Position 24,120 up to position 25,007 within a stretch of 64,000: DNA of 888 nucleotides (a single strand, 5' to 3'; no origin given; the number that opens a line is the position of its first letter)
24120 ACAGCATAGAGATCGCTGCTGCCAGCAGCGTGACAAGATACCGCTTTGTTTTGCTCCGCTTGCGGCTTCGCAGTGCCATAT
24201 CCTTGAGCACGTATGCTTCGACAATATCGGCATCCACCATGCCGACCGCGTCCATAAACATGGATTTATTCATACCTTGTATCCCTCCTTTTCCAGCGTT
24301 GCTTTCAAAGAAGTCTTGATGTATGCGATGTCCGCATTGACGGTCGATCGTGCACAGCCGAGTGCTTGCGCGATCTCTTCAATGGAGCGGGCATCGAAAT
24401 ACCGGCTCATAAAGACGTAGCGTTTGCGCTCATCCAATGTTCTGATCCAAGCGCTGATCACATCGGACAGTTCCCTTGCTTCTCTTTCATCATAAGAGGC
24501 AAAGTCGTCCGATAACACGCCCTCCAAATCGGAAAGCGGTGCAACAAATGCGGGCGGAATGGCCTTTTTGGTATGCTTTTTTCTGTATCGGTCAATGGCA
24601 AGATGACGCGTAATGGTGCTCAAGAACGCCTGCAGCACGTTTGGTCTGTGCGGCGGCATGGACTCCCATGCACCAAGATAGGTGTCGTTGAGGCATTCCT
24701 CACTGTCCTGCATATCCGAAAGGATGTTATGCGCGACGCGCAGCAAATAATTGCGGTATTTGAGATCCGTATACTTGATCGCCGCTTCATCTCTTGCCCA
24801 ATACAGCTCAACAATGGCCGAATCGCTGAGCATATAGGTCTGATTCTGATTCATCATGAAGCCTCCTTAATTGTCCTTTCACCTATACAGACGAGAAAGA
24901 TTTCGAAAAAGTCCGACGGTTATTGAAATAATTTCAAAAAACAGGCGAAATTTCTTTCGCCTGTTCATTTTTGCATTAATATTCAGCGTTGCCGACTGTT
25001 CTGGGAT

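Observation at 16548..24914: Three tandem sigma-factor / LRR-membrane-protein modules: candidate family of transmembrane signalling pairs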

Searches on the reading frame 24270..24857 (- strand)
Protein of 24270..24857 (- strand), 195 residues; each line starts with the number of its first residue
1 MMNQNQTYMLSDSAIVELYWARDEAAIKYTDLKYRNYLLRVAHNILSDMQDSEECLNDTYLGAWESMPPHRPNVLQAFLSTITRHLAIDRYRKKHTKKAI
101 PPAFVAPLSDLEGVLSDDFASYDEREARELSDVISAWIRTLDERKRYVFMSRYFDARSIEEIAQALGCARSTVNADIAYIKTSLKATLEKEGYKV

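Call 3: search_protein_families(library=pfam, proteins=[window:24270-24857:-], max_evalue=0.01)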
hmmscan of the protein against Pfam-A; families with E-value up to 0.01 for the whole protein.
window:24270-24857:- (195 aa): 6 families
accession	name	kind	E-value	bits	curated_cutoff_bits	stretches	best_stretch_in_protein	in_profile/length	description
PF04542.20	Sigma70_r2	-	8.7e-11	41.9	24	1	33-94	4-68/71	Sigma-70 region 2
PF08281.18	Sigma70_r4_2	-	3.3e-08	33.5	25.7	1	138-177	8-47/54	Sigma-70, region 4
PF04545.22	Sigma70_r4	-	6.3e-07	29.2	24.1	1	137-174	1-38/50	Sigma-70, region 4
PF07638.17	Sigma70_ECF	-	1e-06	29.2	21.1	1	76-188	76-183/185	ECF sigma factor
PF08279.18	HTH_11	-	0.00022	21.5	25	1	158-191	17-49/55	HTH domain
PF13384.12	HTH_23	-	0.0014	18.8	24.6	0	143-174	4-35/50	Homeodomain-like domain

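Call 4: search_protein_families(library=ncbifam, proteins=[window:24270-24857:-], max_evalue=0.01)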
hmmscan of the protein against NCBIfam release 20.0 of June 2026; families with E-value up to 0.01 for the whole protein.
window:24270-24857:- (195 aa): 72 families (the best 25 are shown)
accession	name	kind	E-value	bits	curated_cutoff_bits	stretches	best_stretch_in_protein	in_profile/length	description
NF008888.0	PRK11922.1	equivalog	1.8e-19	70.3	204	1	3-191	8-199/231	RNA polymerase sigma factor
TIGR02937.1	sigma70-ECF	superfamily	4.2e-19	68.8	42.9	1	33-186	9-163/165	sigma-70 family RNA polymerase sigma factor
TIGR02985.1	Sig70_bacteroi1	subfamily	2.8e-17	63.4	126.4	1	33-184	9-158/162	RNA polymerase sigma-70 factor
NF058625.1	sigma_PG0214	equivalog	3.9e-14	52.7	130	1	32-188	11-161/170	GFO_1088 family ECF-type sigma factor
TIGR02983.1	SigE-fam_strep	subfamily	6.6e-14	52.1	141.55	1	35-189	16-159/162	SigE family RNA polymerase sigma factor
NF007227.0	PRK09645.1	subfamily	1.4e-13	51.2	202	1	35-193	23-175/177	sigma-70 family RNA polymerase sigma factor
NF007223.0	PRK09641.1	equivalog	3.6e-12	46.5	209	1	33-189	26-185/187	RNA polymerase sigma factor SigW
NF009166.1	PRK12513.1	equivalog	4e-12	46.2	206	1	10-191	7-189/193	RNA polymerase sigma factor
NF009172.0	PRK12519.1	subfamily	2.5e-11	43.5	222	1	8-178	12-179/194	RNA polymerase sigma factor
NF007225.0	PRK09643.1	equivalog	1.1e-10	41.5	190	1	5-189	7-183/204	RNA polymerase sigma factor SigM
NF004113.0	PRK05602.1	equivalog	3.6e-10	39.8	208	1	9-191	29-204/211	RNA polymerase sigma factor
NF009189.0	PRK12537.1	equivalog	7.6e-10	38.6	261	1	24-187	22-177/182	RNA polymerase sigma factor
NF009176.0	PRK12524.1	equivalog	7.7e-10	38.9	264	1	2-190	3-186/196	RNA polymerase sigma factor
TIGR02989.1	Sig-70_gvs1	subfamily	9e-10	38.7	124.55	1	33-185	9-155/158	RNA polymerase sigma-70 factor, Rhodopirellula/Verrucomicrobium family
NF009168.0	PRK12515.1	subfamily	2.9e-09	36.7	236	1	11-193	8-184/189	RNA polymerase sigma factor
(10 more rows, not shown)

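Call 52: find_homologous_proteins(query=window:24270-24857:-, max_evalue=1e-20)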
Query window:24270-24857:- (195 aa): 937 proteins with E <= 1e-20 among 1100 candidates; the best 120 are listed.
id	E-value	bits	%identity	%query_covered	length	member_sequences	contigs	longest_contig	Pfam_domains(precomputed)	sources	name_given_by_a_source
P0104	5.3e-122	422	98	99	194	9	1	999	PF07638.18,PF04545.23,PF04542.21,PF08281.19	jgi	-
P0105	1.3e-120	418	96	100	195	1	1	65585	PF04545.23,PF04542.21,PF08281.19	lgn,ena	-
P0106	1.3e-120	418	97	99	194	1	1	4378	PF07638.18,PF04545.23,PF04542.21,PF08281.19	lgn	-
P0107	6.4e-120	416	96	99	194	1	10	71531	PF04545.23,PF04542.21,PF08281.19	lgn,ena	-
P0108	6.6e-120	415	96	99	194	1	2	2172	PF04545.23,PF04542.21,PF08281.19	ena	-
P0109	1.2e-119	415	96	99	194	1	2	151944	PF04545.23,PF04542.21,PF08281.19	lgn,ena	-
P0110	4.4e-119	413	96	99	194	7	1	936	PF04545.23,PF04542.21,PF08281.19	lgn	-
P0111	6.2e-118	409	94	99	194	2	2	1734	PF08279.19,PF13384.13,PF07638.18,PF04545.23,PF04542.21,PF08281.19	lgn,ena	-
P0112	9.0e-101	353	83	99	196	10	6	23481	PF04545.23,PF04542.21,PF08281.19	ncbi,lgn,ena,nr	ncbi:MAG: RNA polymerase sigma factor [Ruminococcaceae bacterium]|nr:RNA polymerase sigma factor [Os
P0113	1.8e-94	333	77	99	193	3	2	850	PF07638.18,PF04545.23,PF04542.21,PF08281.19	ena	-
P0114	1.1e-92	327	74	100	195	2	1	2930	PF04545.23,PF04542.21,PF08281.19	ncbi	-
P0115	3.2e-91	322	76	99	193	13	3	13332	PF04545.23,PF04542.21,PF08281.19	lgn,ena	-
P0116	1.4e-90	320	74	99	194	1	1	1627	PF07638.18,PF04545.23,PF04542.21,PF08281.19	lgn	-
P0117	3.0e-90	319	74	99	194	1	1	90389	PF04545.23,PF04542.21,PF08281.19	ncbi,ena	-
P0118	1.7e-89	316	73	99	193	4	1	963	PF07638.18,PF04545.23,PF04542.21,PF08281.19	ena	-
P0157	1.3e-61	226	56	98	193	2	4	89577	PF07638.18,PF04545.23,PF04542.21,PF08281.19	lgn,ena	-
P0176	5.9e-60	220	54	97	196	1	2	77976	PF07638.18,PF04542.21,PF08281.19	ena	-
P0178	6.1e-60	220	55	99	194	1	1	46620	PF07638.18,PF04542.21,PF08281.19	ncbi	-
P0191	1.5e-59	219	53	99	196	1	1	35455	PF07638.18,PF04542.21,PF08281.19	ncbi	-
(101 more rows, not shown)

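Call 54: find_encoding_contigs(protein=P0157, flank=4000, max_places=1)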
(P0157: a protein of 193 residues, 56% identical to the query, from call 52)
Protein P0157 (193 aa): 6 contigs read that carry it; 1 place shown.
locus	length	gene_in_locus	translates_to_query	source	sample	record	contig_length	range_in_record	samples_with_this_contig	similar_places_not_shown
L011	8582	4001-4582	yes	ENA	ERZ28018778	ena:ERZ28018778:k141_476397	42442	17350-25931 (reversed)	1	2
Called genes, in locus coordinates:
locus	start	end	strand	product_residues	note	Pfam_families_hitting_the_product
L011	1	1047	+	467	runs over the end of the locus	PF13306:LRR_5, PF13855:LRR_8 (faint), PF13306:LRR_5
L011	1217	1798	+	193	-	PF08281:Sigma70_r4_2, PF04545:Sigma70_r4 (weak)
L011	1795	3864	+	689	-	-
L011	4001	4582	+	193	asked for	PF04542:Sigma70_r2 (weak), PF07638:Sigma70_ECF, PF08281:Sigma70_r4_2, PF04545:Sigma70_r4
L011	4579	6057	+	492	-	PF13306:LRR_5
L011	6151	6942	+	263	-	PF06161:DUF975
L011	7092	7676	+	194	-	PF04542:Sigma70_r2 (faint), PF07638:Sigma70_ECF (weak), PF08281:Sigma70_r4_2 (weak)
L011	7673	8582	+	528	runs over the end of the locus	PF13306:LRR_5, PF13855:LRR_8 (faint), PF13306:LRR_5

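Call 55: find_encoding_contigs(protein=P0176, flank=4000, max_places=1)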
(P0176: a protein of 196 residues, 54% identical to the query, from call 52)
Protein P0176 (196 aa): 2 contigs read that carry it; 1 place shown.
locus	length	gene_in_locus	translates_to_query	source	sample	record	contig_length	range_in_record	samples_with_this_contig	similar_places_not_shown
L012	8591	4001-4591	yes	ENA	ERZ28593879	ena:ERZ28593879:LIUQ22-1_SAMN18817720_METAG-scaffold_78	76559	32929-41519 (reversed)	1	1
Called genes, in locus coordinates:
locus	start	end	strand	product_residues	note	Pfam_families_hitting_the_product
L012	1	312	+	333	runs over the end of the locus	PF02540:NAD_synthase (weak), PF01171:ATP_bind_3 (weak), PF00958:GMP_synt_C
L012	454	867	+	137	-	-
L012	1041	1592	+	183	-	PF04542:Sigma70_r2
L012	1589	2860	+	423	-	-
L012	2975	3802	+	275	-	PF04055:Radical_SAM, PF13186:SPASM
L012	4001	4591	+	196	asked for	PF04542:Sigma70_r2, PF07638:Sigma70_ECF, PF08281:Sigma70_r4_2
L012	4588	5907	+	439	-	-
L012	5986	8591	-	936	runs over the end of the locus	PF17132:Glyco_hydro_106 (weak)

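Call 56: find_encoding_contigs(protein=P0178, flank=4000, max_places=1)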
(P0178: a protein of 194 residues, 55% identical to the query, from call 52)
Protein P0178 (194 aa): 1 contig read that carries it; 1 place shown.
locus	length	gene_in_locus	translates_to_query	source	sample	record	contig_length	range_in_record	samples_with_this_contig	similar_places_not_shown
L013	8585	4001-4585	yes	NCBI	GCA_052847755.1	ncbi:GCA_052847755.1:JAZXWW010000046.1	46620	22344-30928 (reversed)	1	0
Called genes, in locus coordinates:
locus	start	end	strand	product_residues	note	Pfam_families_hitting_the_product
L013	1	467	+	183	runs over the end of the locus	PF13847:Methyltransf_31 (weak), PF06962:rRNA_methylase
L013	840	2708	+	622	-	PF01134:GIDA, PF07992:Pyr_redox_2 (weak), PF21680:GIDA_C_1st, PF13932:SAM_GIDA_C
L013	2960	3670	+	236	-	PF02527:GidB, PF13847:Methyltransf_31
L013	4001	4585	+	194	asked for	PF04542:Sigma70_r2, PF07638:Sigma70_ECF (weak), PF08281:Sigma70_r4_2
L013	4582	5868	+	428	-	-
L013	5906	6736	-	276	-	PF00288:GHMP_kinases_N, PF08544:GHMP_kinases_C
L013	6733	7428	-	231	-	-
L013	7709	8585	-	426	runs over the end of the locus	PF08614:ATG16 (weak), PF13166:AAA_13 (weak), PF13354:Beta-lactamase2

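Call 57: find_encoding_contigs(protein=P0191, flank=4000, max_places=1)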
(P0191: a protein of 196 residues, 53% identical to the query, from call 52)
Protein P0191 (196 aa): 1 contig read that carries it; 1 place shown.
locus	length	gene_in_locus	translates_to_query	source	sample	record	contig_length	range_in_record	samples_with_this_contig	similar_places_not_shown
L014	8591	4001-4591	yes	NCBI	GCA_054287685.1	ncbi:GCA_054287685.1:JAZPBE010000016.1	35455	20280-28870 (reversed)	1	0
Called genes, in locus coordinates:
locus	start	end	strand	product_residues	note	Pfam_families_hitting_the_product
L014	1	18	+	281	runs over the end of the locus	PF12833:HTH_18, PF00165:HTH_AraC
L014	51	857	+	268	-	PF00702:Hydrolase, PF13344:Hydrolase_6, PF13419:HAD_2 (faint), PF13242:Hydrolase_like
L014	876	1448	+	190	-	-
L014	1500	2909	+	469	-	PF00224:PK, PF02887:PK_C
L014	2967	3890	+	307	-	PF00294:PfkB, PF08543:Phos_pyr_kin (faint)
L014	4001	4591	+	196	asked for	PF04542:Sigma70_r2, PF07638:Sigma70_ECF, PF08281:Sigma70_r4_2 (weak)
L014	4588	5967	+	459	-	-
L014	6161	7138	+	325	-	PF00929:RNase_T (weak)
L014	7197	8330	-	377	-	PF14199:DUF4317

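Call 60: search_solved_structures(query=A5, max_evalue=0.001)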
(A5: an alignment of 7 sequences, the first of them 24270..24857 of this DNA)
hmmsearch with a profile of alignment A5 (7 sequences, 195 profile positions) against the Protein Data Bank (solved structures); distinct sequences matched with E-value up to 0.001: 9.
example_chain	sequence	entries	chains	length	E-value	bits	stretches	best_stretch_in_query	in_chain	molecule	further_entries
6dv9_F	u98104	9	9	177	7.8e-07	32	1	36-193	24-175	ECF RNA polymerase sigma factor SigL | RNA polymerase sigma factor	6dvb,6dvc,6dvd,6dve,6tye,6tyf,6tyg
8z6g_B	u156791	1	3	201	1.2e-06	31.4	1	10-188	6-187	RNA polymerase sigma factor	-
6in7_B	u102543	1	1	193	1.2e-06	31.4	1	10-188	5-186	RNA polymerase sigma-H factor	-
9n9q_C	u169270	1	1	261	3.1e-06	30.1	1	23-190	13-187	RpoE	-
5wuq_A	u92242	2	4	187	3.2e-06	30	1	23-189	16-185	ECF RNA polymerase sigma factor SigW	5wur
7vf9_F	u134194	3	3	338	3.8e-05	26.5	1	123-193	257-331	RNA polymerase sigma factor RpoS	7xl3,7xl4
7f0r_F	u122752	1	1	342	3.9e-05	26.5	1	122-193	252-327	RNA polymerase sigma factor RpoS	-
3hug_A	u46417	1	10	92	7e-05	25.6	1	123-193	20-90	RNA polymerase sigma factor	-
8jzt_A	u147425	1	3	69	0.00011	25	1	132-189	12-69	RNA polymerase sigma factor SigF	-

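Call 61: find_related_loci(query=A5, collection=metagenome_contigs, flank=6000)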
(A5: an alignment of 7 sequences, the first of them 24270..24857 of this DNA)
Query A5 (195 aa) in metagenome_contigs; peptide patterns used: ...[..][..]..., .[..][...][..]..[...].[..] (x = any residue, [..] = any of these).
600 stretches matched a pattern (row limit reached: there are more); 579 encode a relative of the query (tblastn E <= 1e-3); the best 80 are kept; 80 distinct loci.
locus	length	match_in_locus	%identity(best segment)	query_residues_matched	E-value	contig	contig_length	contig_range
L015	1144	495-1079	71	1-195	1e-101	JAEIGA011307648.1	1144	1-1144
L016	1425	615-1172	55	10-195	9e-71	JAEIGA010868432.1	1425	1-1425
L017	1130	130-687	58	10-195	5e-70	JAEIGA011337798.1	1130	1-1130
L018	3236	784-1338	53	10-195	2e-61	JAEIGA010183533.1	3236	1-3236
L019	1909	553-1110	52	10-195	2e-61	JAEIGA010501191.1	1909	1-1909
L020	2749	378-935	48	10-195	1e-58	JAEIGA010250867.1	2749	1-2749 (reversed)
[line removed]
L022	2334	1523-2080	50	10-195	1e-58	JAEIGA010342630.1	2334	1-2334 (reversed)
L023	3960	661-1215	52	9-195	1e-57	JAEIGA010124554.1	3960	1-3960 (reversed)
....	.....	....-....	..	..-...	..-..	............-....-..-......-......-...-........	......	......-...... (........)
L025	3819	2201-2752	51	10-193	1e-56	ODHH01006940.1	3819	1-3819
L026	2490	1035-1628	48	1-195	7e-57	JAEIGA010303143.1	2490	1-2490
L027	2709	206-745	47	10-193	2e-54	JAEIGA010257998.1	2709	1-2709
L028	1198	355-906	46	9-192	9e-54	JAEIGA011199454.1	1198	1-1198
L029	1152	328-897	45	4-195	3e-53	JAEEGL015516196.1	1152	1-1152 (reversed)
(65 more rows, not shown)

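Call 83: search_protein_families(library=padloc, proteins=[window:24270-24857:-], max_evalue=0.001)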
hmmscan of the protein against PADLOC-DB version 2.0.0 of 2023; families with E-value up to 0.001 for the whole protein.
window:24270-24857:- (195 aa): 0 families

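Call 100: search_dna_similar(query=window:24270-24857:-, collection=plasmids, mode=protein, max_evalue=1e-10, max_rows=12)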
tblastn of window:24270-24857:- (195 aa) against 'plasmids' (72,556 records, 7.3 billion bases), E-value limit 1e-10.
Records with a match: 4; places in all: 4; records where one place covers at least 80% of the query: 4.
Best place of each record, by identity: <60% 4.
By first word of the organism name: [Eubacterium] 1; Lachnospira 1; Vescimonas 1; Monoglobus 1.
By predicted mobility (MOB-suite, as given by PLSDB): non-mobilizable 4.
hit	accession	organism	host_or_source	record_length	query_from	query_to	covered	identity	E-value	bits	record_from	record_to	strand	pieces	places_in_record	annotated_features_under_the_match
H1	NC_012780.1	[Eubacterium] eligens ATCC 27750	-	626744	9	195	96%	38.0%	4e-34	134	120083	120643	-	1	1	sigma-70 family RNA polymerase sigma factor | hypothetical protein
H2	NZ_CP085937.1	Lachnospira eligens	-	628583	9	195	96%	38.0%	4e-34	134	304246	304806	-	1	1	sigma-70 family RNA polymerase sigma factor | hypothetical protein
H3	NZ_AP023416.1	Vescimonas fastidiosa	Homo sapiens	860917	10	173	84%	42.7%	2e-31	126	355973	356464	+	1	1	sigma-70 family RNA polymerase sigma factor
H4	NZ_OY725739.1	Monoglobus pectinilyticus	-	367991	10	195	95%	37.1%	1e-31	127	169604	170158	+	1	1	sigma-70 family RNA polymerase sigma factor | hypothetical protein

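Call 101: get_annotated_region(hit=H1, flank=3000)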
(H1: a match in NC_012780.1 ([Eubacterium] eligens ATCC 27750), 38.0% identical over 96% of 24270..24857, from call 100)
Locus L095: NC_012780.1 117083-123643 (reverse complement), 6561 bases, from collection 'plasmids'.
description: [Eubacterium] eligens ATCC 27750 plasmid unnamed, complete sequence
organism: [Eubacterium] eligens ATCC 27750 (NCBI taxid 515620)
taxonomy: Bacteria; Bacillota; Clostridia; Lachnospirales; Lachnospiraceae; Lachnospira; Lachnospira eligens; [Eubacterium] eligens ATCC 27750
host: -; source: -; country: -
typing (MOB-suite, as given by PLSDB): non-mobilizable; replicon rep_cluster_238
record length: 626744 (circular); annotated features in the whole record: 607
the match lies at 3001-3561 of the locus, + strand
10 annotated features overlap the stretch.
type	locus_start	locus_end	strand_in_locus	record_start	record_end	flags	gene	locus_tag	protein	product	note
CDS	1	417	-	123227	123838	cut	-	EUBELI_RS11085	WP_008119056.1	GNAT family N-acetyltransferase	-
CDS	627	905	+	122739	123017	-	-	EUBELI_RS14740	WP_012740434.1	class I SAM-dependent methyltransferase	-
CDS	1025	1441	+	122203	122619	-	-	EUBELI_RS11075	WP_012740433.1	hypothetical protein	-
CDS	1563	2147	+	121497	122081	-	-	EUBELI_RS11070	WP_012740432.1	hypothetical protein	-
CDS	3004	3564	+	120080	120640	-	-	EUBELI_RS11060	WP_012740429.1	sigma-70 family RNA polymerase sigma factor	GO:0006352 - DNA-templated transcription initiation [Evidence IEA]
CDS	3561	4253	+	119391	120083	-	-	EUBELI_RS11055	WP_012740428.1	hypothetical protein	-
CDS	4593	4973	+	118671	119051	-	-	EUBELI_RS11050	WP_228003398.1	hypothetical protein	-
CDS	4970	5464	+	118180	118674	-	-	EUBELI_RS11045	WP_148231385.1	hypothetical protein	-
CDS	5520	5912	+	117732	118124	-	-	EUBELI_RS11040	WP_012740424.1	pyridoxamine 5'-phosphate oxidase family protein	-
CDS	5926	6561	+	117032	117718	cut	-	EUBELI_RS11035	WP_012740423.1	PAS domain-containing protein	-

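Call 102: get_annotated_region(hit=H4, flank=3000)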
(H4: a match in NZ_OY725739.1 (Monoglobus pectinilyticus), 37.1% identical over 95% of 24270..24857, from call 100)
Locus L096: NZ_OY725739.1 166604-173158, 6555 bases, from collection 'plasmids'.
description: Monoglobus pectinilyticus strain Ruminococcaceae species TSDC17.2-1.2 plasmid 15, complete sequence
organism: Monoglobus pectinilyticus (NCBI taxid 1981510)
taxonomy: Bacteria; Bacillota; Clostridia; Monoglobales; Monoglobaceae; Monoglobus; Monoglobus pectinilyticus
host: -; source: -; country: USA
typing (MOB-suite, as given by PLSDB): non-mobilizable
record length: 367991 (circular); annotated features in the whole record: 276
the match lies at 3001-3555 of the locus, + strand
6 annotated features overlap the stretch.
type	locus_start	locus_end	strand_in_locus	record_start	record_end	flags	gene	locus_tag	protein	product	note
CDS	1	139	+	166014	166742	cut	-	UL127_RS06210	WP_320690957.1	S24 family peptidase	-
CDS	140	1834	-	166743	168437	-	-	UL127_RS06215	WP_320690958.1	hypothetical protein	-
CDS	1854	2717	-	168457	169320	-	-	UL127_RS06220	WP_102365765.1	hypothetical protein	-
CDS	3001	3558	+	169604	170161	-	-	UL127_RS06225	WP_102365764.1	sigma-70 family RNA polymerase sigma factor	GO:0006352 - DNA-templated transcription initiation [Evidence IEA]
CDS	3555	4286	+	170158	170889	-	-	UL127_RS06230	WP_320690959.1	hypothetical protein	-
CDS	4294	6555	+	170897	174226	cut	-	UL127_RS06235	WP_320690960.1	S-layer homology domain-containing protein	-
